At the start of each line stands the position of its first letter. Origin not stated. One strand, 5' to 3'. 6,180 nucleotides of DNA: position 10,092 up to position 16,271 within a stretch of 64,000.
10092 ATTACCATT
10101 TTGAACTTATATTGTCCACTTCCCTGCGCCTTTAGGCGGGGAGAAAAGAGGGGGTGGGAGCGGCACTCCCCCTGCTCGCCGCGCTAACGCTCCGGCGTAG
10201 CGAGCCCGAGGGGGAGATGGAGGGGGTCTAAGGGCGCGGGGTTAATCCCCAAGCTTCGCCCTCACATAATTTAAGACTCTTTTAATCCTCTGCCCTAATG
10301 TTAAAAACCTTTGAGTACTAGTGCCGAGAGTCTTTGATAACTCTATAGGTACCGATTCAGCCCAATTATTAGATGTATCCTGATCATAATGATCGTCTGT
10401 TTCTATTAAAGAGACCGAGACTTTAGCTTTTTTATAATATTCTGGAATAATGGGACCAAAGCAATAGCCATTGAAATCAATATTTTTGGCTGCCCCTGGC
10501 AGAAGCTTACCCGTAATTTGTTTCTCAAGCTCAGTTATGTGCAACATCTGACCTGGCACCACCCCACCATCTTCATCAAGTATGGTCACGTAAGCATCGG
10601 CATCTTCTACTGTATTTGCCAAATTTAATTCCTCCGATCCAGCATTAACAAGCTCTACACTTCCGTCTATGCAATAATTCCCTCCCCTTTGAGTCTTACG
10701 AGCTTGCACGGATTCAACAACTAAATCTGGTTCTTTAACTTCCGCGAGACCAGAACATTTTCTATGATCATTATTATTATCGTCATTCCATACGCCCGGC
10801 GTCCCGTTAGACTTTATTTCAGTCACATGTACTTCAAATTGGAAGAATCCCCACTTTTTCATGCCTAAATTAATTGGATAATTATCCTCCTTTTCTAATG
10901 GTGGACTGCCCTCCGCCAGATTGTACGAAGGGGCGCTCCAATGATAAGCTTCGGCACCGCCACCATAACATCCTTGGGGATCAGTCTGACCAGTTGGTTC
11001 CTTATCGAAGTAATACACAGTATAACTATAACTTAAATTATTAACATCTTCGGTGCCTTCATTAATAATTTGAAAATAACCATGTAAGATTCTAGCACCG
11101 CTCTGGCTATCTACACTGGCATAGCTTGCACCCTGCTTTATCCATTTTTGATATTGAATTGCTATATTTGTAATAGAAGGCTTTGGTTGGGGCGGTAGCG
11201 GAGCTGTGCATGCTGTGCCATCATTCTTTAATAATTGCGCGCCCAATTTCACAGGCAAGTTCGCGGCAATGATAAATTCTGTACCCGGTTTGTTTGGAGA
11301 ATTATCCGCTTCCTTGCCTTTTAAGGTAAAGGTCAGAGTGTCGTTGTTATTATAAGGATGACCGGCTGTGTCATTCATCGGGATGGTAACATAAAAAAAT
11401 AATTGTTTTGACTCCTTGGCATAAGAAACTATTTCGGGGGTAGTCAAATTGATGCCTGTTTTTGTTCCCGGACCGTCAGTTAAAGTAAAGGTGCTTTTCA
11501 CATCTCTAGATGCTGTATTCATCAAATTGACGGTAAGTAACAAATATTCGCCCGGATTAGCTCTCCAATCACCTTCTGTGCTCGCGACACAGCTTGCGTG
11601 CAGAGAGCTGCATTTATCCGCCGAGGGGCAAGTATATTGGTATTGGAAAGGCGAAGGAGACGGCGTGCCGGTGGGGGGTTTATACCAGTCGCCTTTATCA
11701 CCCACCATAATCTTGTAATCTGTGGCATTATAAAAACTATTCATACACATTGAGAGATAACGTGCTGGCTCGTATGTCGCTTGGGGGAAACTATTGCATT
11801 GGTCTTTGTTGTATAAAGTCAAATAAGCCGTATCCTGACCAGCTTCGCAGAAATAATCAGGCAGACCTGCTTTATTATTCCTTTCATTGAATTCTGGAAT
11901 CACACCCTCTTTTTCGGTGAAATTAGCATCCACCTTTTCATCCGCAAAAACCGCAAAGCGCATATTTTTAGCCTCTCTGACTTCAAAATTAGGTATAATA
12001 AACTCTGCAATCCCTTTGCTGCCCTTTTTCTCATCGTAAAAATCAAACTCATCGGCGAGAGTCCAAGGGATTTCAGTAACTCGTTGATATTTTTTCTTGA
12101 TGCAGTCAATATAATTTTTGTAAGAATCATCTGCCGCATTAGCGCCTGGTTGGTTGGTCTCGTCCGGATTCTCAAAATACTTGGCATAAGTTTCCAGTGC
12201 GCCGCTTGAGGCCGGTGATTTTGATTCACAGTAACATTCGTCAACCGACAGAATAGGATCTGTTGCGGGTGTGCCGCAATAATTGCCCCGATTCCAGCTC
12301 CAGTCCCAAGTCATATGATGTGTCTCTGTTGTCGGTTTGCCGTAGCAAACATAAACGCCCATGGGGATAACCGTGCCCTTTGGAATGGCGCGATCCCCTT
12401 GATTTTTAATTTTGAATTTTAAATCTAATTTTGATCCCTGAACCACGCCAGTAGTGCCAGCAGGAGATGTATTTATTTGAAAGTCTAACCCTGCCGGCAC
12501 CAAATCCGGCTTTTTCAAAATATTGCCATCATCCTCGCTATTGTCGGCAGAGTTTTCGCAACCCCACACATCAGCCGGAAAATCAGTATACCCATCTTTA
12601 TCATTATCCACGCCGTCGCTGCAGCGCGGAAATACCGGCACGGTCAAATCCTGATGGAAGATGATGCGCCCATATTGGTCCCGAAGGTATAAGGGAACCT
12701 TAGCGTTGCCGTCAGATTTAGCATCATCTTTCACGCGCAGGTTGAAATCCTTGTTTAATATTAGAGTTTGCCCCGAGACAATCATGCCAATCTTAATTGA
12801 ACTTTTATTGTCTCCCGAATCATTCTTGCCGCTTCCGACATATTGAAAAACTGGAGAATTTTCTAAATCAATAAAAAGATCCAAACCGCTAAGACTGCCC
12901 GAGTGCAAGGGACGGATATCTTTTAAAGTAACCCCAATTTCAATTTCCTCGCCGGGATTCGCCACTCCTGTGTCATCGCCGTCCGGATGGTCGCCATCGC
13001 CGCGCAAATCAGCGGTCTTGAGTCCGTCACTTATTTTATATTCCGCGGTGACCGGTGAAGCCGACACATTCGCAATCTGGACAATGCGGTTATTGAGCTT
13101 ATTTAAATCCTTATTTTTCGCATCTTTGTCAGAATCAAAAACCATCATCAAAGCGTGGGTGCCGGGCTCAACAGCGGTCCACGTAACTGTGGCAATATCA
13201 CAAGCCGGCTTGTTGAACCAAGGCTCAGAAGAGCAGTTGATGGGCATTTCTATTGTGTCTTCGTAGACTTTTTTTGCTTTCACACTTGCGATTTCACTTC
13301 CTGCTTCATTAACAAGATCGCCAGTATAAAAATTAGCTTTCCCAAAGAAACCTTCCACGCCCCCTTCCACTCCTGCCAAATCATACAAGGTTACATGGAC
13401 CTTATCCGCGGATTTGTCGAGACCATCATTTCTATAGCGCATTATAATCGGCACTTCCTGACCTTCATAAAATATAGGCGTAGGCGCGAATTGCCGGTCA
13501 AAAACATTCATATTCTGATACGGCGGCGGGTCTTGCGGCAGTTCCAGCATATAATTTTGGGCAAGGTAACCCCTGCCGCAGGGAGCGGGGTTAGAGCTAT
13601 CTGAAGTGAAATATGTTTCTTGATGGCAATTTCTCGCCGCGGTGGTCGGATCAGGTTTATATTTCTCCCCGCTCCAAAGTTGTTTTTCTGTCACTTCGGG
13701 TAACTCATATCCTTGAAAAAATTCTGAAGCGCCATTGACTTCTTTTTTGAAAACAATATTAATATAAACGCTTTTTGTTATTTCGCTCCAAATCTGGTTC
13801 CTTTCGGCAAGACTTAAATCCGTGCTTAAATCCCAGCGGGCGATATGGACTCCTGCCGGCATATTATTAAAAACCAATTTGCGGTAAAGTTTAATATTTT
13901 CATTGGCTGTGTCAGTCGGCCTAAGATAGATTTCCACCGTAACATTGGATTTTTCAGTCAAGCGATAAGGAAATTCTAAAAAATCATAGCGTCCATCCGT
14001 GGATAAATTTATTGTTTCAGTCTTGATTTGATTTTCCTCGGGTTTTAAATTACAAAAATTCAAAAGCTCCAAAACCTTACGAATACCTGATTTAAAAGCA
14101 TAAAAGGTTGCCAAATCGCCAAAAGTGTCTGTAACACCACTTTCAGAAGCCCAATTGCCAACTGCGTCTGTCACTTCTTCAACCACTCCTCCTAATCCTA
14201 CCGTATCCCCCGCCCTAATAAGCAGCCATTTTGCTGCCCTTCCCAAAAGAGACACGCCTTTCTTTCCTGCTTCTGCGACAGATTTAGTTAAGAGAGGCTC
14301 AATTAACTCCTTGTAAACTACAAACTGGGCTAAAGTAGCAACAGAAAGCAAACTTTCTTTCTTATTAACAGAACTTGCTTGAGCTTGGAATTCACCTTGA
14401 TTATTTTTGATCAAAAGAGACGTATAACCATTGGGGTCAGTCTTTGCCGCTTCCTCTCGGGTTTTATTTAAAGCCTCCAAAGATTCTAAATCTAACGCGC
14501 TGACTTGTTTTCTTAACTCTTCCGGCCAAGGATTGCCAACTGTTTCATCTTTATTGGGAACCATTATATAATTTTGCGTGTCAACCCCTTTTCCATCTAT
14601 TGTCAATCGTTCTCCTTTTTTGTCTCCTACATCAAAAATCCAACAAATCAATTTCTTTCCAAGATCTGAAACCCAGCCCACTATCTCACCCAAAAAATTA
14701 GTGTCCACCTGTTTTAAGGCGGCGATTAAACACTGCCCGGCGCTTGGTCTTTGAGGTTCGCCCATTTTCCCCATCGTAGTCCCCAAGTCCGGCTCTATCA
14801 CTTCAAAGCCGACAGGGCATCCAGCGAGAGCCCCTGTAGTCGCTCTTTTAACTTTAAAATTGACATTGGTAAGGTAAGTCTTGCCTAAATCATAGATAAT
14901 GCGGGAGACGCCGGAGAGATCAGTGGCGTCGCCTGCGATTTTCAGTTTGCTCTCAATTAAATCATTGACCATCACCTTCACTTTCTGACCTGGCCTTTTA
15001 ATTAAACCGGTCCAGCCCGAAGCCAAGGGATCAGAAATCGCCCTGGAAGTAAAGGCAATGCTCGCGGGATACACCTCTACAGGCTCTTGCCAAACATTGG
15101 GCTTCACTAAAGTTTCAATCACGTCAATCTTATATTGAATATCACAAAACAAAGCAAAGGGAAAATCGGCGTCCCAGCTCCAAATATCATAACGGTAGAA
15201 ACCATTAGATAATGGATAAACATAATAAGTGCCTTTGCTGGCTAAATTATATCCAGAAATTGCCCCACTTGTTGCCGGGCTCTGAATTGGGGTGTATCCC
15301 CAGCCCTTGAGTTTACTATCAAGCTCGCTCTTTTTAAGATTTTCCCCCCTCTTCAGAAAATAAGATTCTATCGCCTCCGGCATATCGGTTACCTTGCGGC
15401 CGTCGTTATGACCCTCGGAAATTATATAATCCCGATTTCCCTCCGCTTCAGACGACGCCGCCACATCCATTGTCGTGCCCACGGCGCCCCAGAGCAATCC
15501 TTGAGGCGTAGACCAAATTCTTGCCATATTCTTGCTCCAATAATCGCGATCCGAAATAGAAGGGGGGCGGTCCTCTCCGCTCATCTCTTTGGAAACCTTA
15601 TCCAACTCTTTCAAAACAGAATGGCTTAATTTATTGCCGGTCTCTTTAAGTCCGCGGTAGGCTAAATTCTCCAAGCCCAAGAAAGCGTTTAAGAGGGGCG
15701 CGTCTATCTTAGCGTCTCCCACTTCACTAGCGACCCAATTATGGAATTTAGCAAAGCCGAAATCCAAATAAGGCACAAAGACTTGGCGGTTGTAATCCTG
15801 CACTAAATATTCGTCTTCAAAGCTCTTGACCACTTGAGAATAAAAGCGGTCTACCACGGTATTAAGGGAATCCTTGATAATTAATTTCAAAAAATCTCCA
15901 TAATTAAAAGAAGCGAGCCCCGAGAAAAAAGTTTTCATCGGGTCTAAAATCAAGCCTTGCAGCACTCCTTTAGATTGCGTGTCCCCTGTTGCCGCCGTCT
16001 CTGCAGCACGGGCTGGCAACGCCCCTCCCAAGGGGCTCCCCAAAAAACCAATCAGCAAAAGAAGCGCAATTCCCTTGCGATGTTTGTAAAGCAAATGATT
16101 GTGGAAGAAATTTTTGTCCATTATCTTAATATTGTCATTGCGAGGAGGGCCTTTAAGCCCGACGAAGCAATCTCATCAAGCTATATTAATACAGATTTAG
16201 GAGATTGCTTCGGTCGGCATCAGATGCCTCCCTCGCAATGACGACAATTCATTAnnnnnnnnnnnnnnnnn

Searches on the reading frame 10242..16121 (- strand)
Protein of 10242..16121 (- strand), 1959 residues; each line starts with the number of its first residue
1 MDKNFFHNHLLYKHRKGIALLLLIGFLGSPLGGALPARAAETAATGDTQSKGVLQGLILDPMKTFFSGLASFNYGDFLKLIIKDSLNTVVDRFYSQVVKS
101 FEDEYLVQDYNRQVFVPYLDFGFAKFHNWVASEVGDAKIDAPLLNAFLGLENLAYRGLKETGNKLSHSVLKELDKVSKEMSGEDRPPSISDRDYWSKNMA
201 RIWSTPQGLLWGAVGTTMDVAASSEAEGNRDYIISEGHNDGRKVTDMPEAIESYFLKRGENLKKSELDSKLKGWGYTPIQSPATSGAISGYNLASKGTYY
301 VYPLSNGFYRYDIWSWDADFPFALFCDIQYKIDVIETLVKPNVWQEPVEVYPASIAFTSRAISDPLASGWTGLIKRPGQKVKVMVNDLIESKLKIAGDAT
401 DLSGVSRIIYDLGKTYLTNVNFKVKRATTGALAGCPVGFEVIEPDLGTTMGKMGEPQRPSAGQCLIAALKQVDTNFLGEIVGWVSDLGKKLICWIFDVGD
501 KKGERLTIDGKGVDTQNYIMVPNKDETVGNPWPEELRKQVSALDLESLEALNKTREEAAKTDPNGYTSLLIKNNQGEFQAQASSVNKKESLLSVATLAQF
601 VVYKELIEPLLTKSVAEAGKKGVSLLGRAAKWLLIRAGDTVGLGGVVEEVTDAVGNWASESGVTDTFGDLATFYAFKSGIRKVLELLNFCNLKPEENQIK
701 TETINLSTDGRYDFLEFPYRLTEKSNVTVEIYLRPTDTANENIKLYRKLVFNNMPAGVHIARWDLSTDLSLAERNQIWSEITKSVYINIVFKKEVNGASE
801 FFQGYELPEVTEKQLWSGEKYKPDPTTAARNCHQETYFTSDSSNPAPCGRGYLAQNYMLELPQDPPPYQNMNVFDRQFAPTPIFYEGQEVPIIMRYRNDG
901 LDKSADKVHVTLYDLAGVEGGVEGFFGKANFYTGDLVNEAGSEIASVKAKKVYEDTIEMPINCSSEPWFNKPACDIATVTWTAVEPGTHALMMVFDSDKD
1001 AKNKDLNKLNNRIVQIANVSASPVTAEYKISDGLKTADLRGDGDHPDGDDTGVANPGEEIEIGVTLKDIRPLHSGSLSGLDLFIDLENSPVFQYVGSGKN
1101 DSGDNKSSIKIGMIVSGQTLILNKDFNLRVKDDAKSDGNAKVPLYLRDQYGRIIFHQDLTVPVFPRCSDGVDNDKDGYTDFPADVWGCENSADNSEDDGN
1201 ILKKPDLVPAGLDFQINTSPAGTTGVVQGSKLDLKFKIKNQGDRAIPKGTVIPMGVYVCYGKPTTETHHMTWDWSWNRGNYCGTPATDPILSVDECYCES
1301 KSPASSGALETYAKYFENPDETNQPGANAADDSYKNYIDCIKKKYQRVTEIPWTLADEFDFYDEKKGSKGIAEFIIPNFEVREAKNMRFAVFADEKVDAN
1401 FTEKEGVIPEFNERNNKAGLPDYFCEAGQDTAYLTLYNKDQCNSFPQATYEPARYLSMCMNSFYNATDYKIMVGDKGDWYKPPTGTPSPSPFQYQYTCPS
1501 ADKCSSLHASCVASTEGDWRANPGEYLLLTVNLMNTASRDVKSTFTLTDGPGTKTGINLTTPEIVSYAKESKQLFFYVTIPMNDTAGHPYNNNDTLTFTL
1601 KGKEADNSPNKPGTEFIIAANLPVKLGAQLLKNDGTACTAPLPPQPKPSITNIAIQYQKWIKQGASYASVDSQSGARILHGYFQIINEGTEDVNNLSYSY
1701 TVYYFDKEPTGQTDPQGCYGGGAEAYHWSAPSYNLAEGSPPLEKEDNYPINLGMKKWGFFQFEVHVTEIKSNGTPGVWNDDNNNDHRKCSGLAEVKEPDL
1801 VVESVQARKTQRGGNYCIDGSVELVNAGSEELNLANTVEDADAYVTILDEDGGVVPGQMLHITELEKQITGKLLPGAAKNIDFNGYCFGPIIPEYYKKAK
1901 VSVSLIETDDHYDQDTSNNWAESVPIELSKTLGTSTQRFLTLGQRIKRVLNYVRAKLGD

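Call 4: search_protein_families(library=pfam, proteins=[window:10242-16121:-], max_evalue=0.01)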
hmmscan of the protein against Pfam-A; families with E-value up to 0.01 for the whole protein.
window:10242-16121:- (1959 aa): 0 families

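Call 23: find_homologous_proteins(query=window:10242-16121:-, max_evalue=0.00001)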
Query window:10242-16121:- (1959 aa): 1 proteins with E <= 0.00001 among 8000 candidates.
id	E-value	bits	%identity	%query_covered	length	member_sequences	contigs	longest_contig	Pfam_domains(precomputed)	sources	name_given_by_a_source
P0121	0.0e+0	3441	79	100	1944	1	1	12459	-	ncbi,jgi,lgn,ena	ncbi:MAG: hypothetical protein WC650_06010 [Candidatus Doudnabacteria bacterium]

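Call 25: find_encoding_contigs(protein=P0121, flank=10000, max_places=4)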
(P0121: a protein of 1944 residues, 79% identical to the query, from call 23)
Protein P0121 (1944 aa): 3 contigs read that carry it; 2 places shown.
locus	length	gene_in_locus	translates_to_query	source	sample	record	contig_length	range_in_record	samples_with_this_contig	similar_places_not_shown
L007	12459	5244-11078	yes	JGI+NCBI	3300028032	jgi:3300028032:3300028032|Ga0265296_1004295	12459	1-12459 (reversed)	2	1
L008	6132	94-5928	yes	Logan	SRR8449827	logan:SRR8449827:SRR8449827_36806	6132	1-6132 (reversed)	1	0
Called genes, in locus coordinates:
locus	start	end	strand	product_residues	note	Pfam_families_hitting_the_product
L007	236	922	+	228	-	PF00730:HhH-GPD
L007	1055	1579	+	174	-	PF01725:Ham1p_like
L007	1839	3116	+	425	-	PF03781:FGE-sulfatase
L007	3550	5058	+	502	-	PF18884:TSP3_bac (weak)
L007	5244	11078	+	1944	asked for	-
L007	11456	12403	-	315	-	PF13011:LZ_Tnp_IS481 (weak), PF13518:HTH_28, PF13565:HTH_32, PF00665:rve (weak), PF13683:rve_3 (weak)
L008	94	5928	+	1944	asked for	-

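Call 34: search_protein_families(library=ncbifam, proteins=[L007:1839-3116:+, window:10242-16121:-], max_evalue=0.01)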
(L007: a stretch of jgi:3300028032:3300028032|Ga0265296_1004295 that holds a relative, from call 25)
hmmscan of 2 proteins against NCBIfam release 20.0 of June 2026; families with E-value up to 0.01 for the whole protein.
L007:1839-3116:+ (425 aa): 8 families
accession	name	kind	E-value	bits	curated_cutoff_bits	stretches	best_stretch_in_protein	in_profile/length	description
TIGR03525.2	GldK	equivalog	6.8e-38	131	350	2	270-423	216-407/408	T9SS ring complex lipoprotein PorK/GldK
TIGR03440.2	egtB_TIGR03440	equivalog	2.9e-27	95.8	360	2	270-419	270-412/413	ergothioneine biosynthesis protein EgtB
NF041186.1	SenA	equivalog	4.5e-27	95.4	420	2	264-419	261-380/382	selenoneine synthase SenA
NF051459.1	pyoverdine_PvdO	equivalog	7e-27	94.2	500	1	202-399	32-252/280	dihydropyoverdine dehydrogenase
TIGR03524.1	GldJ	equivalog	3.4e-14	52.4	458.2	2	329-366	328-365/559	gliding motility lipoprotein GldJ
TIGR04344.1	ovoA_Nterm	equivalog_domain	2.6e-10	39.8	400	1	273-418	295-442/444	5-histidylcysteine sulfoxide synthase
TIGR03530.1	GldJ_short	equivalog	3.4e-09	36.1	382.9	1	332-373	283-324/396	gliding motility lipoprotein GldJ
TIGR02171.1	Fb_sc_TIGR02171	subfamily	3.1e-08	32.1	544.35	1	289-368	155-220/912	TIGR02171 family lipoprotein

window:10242-16121:- (1959 aa): 1 family
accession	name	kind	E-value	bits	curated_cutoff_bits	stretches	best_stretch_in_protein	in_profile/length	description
NF033662.1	acid_disulf_rpt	repeat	0.0019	17.9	41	1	1166-1180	6-20/32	acidic double-disulfide repeat-containing protein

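Call 39: search_protein_families(library=pfam, proteins=[window:10242-16121:-], max_evalue=1)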
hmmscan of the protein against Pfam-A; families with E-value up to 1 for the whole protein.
window:10242-16121:- (1959 aa): 2 families
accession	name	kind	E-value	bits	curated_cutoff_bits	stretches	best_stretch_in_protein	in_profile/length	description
PF17829.7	GH115_C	-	0.13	12.5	24.1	0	705-759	48-102/172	Glycosyl hydrolase family 115 C-terminal domain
PF07705.17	CARDB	-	0.56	10.9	22.7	0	1213-1248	3-37/101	CARDB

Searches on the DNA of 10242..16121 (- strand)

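Call 56: search_rna_families(sources=[L007, L013, L016, L014], threshold=evalue, max_evalue=1)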
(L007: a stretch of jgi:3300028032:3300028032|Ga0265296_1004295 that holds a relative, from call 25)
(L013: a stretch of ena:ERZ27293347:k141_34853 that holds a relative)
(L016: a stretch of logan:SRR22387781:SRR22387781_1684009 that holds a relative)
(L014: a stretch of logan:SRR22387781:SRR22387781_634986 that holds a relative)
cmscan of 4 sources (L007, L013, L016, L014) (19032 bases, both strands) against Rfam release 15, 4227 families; matches with E-value up to 1: 2.
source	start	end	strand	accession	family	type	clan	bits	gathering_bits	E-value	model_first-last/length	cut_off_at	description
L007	5115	5169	-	RF03520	mir-3059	Gene; miRNA;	-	26.9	88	0.14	1-59/59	no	mir-3059 microRNA precursor family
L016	181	337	-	RF01295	SCARNA7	Gene; snRNA; snoRNA; scaRNA;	-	18.2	65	0.85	1-330/330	no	Small Cajal body-specific RNA 7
